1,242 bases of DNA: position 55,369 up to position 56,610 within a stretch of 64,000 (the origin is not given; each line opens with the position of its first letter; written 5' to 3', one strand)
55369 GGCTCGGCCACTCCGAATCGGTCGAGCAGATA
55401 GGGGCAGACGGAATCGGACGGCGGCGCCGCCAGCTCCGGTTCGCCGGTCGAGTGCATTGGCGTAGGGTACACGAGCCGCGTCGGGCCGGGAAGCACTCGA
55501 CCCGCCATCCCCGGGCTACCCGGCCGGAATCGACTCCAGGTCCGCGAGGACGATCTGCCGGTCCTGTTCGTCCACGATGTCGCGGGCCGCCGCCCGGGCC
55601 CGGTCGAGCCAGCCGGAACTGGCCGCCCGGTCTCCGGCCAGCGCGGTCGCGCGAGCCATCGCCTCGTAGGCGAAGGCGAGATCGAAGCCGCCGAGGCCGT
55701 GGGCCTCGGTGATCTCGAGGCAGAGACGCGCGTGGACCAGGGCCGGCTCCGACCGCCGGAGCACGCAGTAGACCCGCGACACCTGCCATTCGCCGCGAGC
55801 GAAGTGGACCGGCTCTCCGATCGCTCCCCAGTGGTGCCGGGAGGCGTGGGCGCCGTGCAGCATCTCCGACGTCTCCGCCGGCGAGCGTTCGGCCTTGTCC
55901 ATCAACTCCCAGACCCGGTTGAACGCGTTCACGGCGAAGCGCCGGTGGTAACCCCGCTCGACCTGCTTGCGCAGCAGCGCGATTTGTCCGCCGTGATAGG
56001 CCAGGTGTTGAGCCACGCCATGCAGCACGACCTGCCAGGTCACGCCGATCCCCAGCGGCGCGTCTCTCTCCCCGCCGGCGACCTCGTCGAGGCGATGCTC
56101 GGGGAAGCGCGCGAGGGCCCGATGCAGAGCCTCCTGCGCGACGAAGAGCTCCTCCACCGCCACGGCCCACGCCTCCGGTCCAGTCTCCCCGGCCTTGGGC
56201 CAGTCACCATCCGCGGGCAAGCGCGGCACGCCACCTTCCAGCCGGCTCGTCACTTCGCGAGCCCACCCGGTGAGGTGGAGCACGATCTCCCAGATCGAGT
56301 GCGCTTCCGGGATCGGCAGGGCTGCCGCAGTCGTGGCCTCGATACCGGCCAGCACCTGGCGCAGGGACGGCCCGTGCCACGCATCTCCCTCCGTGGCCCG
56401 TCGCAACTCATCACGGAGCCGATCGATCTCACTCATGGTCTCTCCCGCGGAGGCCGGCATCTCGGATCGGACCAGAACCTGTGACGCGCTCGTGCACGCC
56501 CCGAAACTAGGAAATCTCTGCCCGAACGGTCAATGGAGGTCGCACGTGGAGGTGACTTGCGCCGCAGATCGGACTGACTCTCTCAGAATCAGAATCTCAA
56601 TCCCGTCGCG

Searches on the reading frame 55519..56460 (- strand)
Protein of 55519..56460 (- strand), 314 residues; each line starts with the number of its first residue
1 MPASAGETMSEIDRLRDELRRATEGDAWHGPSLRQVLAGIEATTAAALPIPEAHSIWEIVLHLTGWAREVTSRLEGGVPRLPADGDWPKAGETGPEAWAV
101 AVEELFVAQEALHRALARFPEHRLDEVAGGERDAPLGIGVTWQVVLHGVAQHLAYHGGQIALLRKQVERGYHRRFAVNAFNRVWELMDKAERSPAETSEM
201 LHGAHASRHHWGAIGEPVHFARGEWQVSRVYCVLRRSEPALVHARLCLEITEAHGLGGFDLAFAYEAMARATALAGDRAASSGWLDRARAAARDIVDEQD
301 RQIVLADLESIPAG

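Call 60: search_protein_families(library=pfam, proteins=[window:55519-56460:-], max_evalue=0.00001)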
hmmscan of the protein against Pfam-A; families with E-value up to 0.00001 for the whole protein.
window:55519-56460:- (314 aa): 1 family
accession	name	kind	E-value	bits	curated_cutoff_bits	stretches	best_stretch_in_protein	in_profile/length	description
PF12867.12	DinB_2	-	1.6e-08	35.5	24.8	1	33-160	9-128/128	DinB superfamily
